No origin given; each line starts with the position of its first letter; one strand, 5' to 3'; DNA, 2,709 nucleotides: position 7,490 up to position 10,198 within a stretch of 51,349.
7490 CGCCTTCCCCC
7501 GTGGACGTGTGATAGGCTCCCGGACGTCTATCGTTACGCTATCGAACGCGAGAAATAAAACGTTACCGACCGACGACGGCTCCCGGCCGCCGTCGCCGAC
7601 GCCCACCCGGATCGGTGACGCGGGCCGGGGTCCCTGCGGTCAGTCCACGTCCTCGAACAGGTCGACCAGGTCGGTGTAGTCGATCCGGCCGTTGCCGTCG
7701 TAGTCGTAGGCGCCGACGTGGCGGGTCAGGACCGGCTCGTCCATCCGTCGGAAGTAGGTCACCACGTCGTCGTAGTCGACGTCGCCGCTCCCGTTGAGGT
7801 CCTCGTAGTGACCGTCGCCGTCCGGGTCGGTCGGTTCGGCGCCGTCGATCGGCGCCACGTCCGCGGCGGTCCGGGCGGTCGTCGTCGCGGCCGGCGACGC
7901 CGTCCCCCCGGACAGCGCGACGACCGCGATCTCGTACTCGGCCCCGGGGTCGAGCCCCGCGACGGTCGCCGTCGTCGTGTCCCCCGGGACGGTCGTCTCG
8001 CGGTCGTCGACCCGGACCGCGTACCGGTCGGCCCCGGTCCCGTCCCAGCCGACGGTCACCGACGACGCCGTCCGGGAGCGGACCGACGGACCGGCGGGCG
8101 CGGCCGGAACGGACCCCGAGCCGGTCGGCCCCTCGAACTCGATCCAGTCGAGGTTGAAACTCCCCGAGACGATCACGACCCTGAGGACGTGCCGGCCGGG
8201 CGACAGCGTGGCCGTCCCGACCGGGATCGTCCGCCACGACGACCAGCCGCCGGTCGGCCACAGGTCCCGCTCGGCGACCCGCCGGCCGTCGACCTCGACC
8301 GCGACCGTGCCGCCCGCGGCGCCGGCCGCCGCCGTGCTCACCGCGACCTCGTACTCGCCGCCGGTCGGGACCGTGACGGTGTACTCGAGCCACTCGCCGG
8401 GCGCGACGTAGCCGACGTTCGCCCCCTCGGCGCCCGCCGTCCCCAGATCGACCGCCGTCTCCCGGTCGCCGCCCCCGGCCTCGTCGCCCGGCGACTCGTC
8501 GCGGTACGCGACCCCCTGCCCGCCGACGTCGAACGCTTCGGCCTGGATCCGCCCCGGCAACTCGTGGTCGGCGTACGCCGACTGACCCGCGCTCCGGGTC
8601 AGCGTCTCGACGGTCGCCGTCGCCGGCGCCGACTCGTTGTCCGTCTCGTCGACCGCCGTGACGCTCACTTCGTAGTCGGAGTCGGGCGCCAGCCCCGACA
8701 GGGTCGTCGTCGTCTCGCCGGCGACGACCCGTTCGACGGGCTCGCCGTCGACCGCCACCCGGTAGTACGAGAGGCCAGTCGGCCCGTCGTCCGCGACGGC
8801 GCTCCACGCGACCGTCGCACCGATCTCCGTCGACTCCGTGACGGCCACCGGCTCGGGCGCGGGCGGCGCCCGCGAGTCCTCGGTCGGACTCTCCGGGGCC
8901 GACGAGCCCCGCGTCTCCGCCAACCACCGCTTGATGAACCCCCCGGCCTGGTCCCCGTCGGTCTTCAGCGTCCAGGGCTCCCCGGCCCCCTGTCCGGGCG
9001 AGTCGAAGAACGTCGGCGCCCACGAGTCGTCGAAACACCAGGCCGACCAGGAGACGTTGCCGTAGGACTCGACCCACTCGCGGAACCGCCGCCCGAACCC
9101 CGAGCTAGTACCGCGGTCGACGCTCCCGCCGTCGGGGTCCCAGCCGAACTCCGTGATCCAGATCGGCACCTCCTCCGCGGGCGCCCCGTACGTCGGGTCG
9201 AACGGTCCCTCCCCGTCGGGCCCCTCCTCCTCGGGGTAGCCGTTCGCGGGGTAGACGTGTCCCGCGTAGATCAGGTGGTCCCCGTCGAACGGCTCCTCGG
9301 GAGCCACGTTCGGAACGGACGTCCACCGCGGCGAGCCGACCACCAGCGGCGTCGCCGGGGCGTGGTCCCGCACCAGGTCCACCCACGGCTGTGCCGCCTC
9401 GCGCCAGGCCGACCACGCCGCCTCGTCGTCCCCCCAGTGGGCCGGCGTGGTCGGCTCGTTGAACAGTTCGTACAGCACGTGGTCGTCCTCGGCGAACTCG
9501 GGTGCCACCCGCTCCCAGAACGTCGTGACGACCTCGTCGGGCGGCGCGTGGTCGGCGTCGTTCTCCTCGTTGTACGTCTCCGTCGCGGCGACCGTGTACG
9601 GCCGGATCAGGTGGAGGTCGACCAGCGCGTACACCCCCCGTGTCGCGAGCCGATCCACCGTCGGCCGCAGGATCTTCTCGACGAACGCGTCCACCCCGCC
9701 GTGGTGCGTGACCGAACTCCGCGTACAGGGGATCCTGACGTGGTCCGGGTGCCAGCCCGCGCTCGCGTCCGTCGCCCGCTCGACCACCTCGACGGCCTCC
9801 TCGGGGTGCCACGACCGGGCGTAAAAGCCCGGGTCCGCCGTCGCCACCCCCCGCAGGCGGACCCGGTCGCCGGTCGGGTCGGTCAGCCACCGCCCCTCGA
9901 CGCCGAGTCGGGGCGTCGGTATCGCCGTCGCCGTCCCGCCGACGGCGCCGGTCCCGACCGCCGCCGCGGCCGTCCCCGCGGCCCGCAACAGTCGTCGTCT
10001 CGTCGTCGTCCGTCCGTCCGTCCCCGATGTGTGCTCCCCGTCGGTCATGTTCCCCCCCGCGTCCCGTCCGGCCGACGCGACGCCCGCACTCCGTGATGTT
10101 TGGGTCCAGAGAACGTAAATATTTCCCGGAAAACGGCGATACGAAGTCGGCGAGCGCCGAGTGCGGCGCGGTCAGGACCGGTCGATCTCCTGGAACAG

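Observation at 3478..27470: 24-kb co-directional cluster encoding what looks like a complete cellulosome-type (cohesin-dockerin) system in a haloarchaeon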

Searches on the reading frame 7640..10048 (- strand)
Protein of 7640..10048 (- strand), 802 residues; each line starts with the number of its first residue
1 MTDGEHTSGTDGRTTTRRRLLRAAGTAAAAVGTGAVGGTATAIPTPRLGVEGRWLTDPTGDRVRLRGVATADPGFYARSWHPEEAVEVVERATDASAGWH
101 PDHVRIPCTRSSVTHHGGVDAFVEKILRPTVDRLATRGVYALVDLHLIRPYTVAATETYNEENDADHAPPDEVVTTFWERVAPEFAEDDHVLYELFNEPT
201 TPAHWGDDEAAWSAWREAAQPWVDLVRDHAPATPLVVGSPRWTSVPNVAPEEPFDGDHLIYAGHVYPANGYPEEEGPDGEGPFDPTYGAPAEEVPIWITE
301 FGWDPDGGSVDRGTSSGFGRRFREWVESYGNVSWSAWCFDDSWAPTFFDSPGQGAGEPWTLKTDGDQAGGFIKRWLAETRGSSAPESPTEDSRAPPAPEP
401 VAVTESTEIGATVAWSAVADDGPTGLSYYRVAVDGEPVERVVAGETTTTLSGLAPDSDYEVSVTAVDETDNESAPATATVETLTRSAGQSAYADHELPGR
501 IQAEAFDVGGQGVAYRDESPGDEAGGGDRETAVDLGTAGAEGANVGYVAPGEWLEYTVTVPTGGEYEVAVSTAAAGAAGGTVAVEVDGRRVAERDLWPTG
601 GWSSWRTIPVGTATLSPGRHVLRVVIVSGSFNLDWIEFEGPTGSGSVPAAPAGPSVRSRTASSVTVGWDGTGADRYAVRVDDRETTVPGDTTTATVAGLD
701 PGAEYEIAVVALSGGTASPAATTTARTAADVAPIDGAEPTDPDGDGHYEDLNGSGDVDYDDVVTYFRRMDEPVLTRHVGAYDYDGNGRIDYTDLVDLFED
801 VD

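Call 4: search_protein_families(library=pfam, proteins=[window:7640-10048:-], max_evalue=0.01)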
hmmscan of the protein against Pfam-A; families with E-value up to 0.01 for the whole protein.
window:7640-10048:- (802 aa): 11 families
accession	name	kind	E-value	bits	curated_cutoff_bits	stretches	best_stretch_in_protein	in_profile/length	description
PF00150.24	Cellulase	-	1.1e-27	97.7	23.5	1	57-340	2-269/272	Cellulase (glycosyl hydrolase family 5)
PF00041.27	fn3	-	1.4e-22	80.1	25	2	650-721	2-81/84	Fibronectin type III domain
PF03422.21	CBM_6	-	1.9e-17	64.2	28.9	1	528-639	6-124/125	Carbohydrate binding module (family 6)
PF18099.7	CBM_35_2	-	2e-13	50.8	23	1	540-636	14-110/112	Carbohydrate binding module (family 35)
PF16656.11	Pur_ac_phosph_N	-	0.00011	23.1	30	0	652-721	26-89/93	Purple acid Phosphatase, N-terminal domain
PF17996.7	CE2_N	-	0.0014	19.1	27.9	0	421-476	37-91/108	Carbohydrate esterase 2 N-terminal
PF25059.1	FN3_DSCAM-DSCAML_C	-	0.0035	18.1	39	0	445-486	44-83/89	DSCAM/DSCAML C-terminal Fn3-like domain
PF10179.15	NDNF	-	0.0035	17.8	27.3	0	445-480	88-123/127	Neuron-derived neurotrophic factor, first Fn(III) domain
PF00404.24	Dockerin_1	-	0.0044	17.6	22.9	0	748-794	1-49/57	Dockerin type I domain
PF16323.11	DUF4959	-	0.0064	17.3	32.9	0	440-481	64-105/106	Domain of unknown function (DUF4959)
PF11790.14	Glyco_hydro_cc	-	0.0066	16.5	21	0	294-339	164-209/237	Glycosyl hydrolase catalytic core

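Call 17: search_protein_families(library=ncbifam, proteins=[window:7640-10048:-], max_evalue=1)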
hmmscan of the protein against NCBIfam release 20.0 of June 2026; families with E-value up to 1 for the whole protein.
window:7640-10048:- (802 aa): 3 families
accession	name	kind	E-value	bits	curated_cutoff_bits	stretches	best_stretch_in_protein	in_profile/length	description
NF045522.1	MXAN_2561_fam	equivalog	0.00039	20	150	1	391-488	165-263/304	MXAN_2561 family MXYO-CTERM-anchored protein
TIGR03000.1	plancto_dom_1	domain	0.0042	17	43.1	0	430-481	14-64/75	TIGR03000 domain-containing protein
NF033932.1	LapB_rpt_80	domain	0.21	11.9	45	0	458-484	2-28/83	LapB repeat-containing protein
